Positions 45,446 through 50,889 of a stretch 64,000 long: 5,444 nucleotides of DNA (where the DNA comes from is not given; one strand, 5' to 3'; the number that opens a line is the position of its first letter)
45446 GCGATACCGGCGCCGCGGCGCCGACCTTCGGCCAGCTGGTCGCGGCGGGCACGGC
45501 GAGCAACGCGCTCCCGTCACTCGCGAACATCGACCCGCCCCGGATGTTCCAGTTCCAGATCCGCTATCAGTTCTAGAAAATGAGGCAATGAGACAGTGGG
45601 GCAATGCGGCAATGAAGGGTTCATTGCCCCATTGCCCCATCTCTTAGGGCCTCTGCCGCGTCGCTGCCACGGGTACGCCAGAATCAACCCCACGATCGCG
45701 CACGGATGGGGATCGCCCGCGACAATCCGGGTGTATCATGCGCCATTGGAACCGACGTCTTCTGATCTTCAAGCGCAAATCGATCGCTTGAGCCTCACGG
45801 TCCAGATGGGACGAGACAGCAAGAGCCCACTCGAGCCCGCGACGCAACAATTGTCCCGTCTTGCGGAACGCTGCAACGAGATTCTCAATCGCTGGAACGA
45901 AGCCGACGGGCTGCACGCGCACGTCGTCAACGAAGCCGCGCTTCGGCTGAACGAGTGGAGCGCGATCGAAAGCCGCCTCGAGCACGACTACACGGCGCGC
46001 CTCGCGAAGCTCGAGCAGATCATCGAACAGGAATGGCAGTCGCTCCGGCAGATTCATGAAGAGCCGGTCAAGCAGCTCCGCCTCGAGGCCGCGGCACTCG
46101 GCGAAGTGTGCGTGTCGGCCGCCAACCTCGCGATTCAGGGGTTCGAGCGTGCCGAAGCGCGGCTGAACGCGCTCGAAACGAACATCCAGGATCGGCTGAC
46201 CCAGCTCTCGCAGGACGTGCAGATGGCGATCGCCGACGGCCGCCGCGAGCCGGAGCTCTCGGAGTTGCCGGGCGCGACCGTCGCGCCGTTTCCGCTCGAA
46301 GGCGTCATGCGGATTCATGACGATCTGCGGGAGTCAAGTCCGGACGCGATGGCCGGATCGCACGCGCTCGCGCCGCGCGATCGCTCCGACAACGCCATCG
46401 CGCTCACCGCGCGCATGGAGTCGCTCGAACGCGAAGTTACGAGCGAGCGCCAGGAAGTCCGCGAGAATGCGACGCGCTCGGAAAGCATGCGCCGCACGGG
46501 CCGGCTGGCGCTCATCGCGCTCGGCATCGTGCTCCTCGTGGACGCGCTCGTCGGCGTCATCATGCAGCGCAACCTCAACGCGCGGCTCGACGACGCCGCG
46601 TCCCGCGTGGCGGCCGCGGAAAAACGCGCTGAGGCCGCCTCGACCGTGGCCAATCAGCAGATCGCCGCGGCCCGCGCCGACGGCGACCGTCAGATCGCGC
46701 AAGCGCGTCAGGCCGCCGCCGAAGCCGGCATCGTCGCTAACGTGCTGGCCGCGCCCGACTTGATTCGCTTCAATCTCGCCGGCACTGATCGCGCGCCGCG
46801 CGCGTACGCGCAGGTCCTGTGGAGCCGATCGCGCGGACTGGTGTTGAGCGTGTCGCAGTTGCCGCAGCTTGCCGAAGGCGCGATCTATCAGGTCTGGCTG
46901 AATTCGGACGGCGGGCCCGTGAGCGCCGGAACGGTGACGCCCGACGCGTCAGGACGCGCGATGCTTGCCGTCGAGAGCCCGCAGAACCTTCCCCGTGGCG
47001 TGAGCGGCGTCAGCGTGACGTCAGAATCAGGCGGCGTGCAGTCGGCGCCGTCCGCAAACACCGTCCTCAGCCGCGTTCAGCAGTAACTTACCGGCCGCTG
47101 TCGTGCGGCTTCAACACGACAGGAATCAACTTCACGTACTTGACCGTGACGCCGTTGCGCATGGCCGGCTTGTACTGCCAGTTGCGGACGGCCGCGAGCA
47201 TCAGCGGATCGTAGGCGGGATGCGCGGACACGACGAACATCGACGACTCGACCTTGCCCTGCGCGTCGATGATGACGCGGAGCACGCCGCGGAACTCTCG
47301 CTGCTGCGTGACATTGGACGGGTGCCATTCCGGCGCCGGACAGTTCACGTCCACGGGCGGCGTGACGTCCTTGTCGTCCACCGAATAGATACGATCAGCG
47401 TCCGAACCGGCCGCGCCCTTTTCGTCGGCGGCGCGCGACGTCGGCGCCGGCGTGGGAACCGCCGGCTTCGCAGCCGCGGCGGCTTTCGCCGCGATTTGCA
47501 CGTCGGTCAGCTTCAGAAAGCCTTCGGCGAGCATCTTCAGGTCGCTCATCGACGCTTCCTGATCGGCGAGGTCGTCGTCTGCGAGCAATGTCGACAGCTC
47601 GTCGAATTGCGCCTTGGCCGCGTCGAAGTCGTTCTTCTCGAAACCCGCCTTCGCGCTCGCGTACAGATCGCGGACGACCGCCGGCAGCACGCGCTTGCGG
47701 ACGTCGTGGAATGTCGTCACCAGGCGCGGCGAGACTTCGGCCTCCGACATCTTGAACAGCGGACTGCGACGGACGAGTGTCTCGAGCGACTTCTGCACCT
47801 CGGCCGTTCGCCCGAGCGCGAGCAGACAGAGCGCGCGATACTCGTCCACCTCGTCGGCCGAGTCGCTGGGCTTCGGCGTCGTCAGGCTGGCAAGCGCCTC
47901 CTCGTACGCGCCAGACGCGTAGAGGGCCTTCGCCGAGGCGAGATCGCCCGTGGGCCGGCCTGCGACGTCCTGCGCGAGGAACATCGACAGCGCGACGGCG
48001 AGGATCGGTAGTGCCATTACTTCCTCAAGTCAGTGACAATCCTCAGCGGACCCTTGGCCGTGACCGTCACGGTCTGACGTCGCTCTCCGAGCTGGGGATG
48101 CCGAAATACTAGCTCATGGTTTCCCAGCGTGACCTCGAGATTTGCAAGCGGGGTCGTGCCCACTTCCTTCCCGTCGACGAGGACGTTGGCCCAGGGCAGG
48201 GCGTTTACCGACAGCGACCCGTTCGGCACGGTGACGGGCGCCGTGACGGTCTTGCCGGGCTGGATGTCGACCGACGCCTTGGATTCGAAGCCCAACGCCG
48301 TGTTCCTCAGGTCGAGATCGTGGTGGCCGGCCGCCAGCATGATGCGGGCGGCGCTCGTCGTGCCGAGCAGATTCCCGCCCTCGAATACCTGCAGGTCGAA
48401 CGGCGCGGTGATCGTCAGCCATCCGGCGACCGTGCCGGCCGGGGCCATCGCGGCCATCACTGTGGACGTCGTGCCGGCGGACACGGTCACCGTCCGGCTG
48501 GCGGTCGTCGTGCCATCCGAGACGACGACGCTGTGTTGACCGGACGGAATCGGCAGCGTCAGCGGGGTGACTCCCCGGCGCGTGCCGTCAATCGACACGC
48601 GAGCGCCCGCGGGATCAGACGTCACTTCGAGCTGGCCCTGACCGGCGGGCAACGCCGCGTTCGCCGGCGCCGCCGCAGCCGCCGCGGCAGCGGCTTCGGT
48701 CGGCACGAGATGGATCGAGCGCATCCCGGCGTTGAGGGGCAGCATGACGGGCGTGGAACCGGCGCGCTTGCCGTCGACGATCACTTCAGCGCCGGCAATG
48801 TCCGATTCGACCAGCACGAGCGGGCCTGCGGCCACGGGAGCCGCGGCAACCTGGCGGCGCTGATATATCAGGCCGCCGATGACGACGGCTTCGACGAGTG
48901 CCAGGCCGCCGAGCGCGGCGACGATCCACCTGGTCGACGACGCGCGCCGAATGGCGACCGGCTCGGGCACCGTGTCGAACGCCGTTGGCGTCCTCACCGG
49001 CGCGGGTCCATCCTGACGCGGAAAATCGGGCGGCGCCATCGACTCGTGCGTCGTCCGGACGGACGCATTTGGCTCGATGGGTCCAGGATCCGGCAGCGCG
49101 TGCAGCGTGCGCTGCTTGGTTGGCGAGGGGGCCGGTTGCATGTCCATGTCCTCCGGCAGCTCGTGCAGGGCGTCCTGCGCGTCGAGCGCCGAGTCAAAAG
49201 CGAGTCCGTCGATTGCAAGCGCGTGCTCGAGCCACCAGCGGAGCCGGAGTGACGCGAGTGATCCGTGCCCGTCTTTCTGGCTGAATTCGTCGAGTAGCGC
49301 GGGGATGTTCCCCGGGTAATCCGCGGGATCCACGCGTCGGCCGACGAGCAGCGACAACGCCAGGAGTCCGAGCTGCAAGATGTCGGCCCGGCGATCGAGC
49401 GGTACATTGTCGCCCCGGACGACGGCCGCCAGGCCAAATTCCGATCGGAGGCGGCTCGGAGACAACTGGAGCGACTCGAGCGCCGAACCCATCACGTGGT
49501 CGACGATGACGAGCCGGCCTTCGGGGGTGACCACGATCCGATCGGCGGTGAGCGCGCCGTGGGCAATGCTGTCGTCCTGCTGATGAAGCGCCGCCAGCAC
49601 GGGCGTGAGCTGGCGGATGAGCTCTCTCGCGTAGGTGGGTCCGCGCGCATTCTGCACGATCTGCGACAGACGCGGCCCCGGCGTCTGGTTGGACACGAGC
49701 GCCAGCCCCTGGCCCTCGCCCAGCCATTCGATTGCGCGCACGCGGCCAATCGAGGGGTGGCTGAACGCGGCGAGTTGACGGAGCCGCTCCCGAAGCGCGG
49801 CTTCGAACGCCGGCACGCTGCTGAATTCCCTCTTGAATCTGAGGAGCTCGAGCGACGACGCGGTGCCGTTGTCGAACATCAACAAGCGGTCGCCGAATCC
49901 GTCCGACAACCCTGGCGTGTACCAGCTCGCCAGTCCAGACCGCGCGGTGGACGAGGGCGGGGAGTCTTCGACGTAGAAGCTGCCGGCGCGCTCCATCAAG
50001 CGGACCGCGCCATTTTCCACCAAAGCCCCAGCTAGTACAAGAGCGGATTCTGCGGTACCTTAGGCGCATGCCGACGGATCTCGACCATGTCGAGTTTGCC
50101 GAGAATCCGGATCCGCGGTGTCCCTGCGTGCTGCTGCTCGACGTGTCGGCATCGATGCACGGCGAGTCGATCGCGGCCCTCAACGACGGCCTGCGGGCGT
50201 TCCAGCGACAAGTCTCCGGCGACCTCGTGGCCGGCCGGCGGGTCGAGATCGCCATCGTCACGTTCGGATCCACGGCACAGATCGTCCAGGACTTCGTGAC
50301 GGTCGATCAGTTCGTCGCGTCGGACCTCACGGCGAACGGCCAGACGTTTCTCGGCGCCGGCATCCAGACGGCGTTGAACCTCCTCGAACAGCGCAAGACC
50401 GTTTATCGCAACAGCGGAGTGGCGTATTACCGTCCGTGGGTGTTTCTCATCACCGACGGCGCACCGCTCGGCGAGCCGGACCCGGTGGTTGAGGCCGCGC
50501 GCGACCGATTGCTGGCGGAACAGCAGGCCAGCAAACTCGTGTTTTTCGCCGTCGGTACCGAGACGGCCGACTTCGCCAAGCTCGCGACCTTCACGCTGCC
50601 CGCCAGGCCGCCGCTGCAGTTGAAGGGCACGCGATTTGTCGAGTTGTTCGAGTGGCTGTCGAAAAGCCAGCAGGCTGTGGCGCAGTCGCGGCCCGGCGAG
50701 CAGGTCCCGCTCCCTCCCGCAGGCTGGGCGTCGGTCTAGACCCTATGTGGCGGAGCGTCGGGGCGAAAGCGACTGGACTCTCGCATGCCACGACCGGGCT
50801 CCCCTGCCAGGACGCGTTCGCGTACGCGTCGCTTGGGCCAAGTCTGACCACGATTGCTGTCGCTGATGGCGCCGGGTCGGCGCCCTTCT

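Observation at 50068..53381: TerY-P-type vWA / PP2C / Ser-Thr kinase triad extended by a translationally coupled 3-TM protein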

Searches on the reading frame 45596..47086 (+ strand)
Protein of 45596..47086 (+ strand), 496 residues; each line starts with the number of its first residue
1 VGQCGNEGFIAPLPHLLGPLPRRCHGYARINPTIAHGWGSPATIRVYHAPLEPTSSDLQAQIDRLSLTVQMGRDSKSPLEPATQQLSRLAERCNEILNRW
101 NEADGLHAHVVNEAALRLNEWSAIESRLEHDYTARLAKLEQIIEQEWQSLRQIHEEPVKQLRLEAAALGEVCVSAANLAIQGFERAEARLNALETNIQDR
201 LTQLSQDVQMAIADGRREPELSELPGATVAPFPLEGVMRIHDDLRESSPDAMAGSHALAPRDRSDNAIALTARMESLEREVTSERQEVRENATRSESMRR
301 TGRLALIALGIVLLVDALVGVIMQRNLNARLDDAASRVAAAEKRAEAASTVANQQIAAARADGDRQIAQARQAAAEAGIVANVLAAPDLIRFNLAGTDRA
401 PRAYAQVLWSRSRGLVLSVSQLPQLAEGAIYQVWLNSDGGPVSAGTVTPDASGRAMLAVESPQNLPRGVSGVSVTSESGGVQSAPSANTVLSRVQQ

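Call 3: search_protein_families(library=pfam, proteins=[window:45596-47086:+], max_evalue=0.01)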
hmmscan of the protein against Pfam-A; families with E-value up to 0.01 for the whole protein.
window:45596-47086:+ (496 aa): 1 family
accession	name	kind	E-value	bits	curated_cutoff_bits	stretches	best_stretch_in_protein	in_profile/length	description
PF10099.14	RskA_C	-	3e-13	50.6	29.4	1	349-486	7-130/135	Anti-sigma-K factor rskA, C-terminal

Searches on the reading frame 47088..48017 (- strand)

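Call 3: search_protein_families(library=pfam, proteins=[window:47088-48017:-], max_evalue=0.01)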
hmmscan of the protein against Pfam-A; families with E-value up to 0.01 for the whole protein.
window:47088-48017:- (309 aa): 1 family
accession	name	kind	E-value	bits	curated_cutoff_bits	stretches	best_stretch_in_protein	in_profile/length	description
PF03544.19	TonB_C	-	9.7e-05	23.2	24.6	1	245-294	19-71/79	Gram-negative bacterial TonB protein C-terminal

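Call 4: search_protein_families(library=padloc, proteins=[window:47088-48017:-], max_evalue=0.01)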
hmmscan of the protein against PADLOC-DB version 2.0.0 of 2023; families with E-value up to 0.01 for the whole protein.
window:47088-48017:- (309 aa): 0 families

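Call 5: search_protein_families(library=ncbifam, proteins=[window:47088-48017:-], max_evalue=0.01)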
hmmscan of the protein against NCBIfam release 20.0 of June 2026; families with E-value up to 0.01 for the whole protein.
window:47088-48017:- (309 aa): 3 families
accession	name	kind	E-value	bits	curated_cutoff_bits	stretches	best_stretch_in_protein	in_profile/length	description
TIGR01352.1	tonB_Cterm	subfamily_domain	1.1e-05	25.7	27.1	1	245-292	17-64/76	TonB family protein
NF038079.1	TonB_sider_MxcH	equivalog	3.2e-05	22.2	925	1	225-293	6-74/792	TonB-dependent siderophore myxochelin receptor MxcH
NF038027.1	TssQ_fam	subfamily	0.0024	18.4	65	0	25-95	9-84/100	TssQ family T6SS-associated lipoprotein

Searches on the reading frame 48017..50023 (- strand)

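Call 3: search_protein_families(library=pfam, proteins=[window:48017-50023:-], max_evalue=0.01)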
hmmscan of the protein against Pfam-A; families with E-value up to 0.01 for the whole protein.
window:48017-50023:- (668 aa): 2 families
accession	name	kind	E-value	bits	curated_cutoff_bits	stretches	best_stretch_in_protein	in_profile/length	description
PF08308.17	PEGA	-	2.3e-30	104.7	20.8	3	463-524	2-65/71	PEGA domain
PF18033.7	SpuA_C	-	0.0066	17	26.3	0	402-427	43-68/93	SpuA C-terminal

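Call 4: search_protein_families(library=padloc, proteins=[window:48017-50023:-], max_evalue=0.01)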
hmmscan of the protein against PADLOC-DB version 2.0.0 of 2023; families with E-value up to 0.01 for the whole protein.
window:48017-50023:- (668 aa): 3 families
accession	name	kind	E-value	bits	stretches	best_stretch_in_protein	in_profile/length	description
PDLC04044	PD-T4-6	-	2e-05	21.9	1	43-176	45-183/372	-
PDLC04048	PD-T4-6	-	0.00022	18.7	1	80-229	61-209/354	-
PDLC04053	PD-T4-6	-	0.00042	17.9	1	65-230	44-209/311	-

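Call 5: search_protein_families(library=ncbifam, proteins=[window:48017-50023:-], max_evalue=0.01)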
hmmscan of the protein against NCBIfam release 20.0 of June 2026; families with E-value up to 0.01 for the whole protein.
window:48017-50023:- (668 aa): 2 families
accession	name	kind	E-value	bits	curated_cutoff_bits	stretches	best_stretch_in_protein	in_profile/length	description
NF047815.1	LIC10124_lipo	equivalog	2.1e-11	43.1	650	1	462-573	197-310/516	LIC10124 family lipoprotein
NF047741.1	antiphage_MADS6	equivalog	7.2e-06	24.8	460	1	88-299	254-470/612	methylation-associated defense system protein kinase MAD6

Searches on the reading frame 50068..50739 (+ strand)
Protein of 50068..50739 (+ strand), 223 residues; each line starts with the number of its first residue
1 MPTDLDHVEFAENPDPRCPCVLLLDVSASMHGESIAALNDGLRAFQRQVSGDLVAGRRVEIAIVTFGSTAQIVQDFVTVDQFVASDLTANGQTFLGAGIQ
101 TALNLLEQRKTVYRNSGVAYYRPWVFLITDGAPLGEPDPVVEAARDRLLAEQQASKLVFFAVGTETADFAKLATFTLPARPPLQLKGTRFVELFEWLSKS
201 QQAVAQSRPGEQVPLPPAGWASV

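Call 3: search_protein_families(library=pfam, proteins=[window:50068-50739:+], max_evalue=0.01)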
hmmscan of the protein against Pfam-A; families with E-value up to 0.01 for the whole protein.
window:50068-50739:+ (223 aa): 3 families
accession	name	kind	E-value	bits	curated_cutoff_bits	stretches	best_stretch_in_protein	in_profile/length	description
PF13519.12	VWA_2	-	1.9e-10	41.8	27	1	21-131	2-106/107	von Willebrand factor type A domain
PF00092.34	VWA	-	8.4e-10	39.6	23.8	1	21-176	3-151/174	von Willebrand factor type A domain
PF13768.12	VWA_3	-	7.4e-05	23.3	27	1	21-163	4-134/155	von Willebrand factor type A domain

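Call 4: search_protein_families(library=padloc, proteins=[window:50068-50739:+], max_evalue=0.01)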
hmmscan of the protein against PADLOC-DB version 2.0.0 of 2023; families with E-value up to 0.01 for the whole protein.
window:50068-50739:+ (223 aa): 0 families

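Call 5: search_protein_families(library=ncbifam, proteins=[window:50068-50739:+], max_evalue=0.01)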
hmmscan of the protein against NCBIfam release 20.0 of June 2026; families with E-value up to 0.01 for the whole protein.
window:50068-50739:+ (223 aa): 0 families

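Call 59: search_protein_families(library=padloc, proteins=[window:50068-50739:+], max_evalue=10)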
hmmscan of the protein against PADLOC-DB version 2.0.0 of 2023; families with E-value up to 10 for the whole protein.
window:50068-50739:+ (223 aa): 0 families
